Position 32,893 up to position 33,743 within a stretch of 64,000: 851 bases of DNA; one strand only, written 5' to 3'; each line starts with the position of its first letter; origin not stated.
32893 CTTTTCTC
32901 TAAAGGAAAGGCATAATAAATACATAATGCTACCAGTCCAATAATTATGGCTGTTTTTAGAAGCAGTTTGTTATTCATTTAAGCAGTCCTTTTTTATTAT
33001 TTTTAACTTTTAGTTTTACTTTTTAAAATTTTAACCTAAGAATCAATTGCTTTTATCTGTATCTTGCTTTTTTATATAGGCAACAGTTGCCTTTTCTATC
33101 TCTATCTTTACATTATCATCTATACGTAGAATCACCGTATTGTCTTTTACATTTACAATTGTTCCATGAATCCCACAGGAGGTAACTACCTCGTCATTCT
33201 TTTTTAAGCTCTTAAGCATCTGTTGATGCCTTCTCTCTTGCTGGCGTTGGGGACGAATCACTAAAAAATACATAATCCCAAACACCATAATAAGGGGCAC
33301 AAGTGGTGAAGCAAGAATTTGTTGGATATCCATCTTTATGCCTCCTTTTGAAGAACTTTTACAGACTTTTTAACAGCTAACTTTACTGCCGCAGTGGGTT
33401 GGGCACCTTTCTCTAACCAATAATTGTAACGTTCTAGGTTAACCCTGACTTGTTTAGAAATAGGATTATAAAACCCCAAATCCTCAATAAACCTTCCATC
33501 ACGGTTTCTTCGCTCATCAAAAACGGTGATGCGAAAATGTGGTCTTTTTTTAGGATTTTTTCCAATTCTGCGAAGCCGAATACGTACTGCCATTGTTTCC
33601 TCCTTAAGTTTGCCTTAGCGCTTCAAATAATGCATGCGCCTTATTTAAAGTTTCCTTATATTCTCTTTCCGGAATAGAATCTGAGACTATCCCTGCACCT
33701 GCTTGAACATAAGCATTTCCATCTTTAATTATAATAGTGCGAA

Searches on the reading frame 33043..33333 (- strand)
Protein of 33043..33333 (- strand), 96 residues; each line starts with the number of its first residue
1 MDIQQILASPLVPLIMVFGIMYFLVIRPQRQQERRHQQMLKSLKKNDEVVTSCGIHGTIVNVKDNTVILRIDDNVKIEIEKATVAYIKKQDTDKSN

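Call 81: search_protein_families(library=pfam, proteins=[window:33043-33333:-], max_evalue=0.0001)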
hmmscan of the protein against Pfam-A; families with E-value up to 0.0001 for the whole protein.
window:33043-33333:- (96 aa): 1 family
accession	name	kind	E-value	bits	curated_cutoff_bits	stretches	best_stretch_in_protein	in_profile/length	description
PF02699.20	YajC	-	3.5e-30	104.1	28.2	1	11-85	3-77/78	Preprotein translocase subunit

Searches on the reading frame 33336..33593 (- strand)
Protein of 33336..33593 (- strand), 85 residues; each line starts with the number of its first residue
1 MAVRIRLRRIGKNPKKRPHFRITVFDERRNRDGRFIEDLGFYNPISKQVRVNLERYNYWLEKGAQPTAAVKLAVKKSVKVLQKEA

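Call 81: search_protein_families(library=pfam, proteins=[window:33336-33593:-], max_evalue=0.0001)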
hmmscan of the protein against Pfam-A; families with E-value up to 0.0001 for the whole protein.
window:33336-33593:- (85 aa): 1 family
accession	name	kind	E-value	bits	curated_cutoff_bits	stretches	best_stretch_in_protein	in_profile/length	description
PF00886.24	Ribosomal_S16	-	2e-22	79.3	27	1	15-67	5-62/62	Ribosomal protein S16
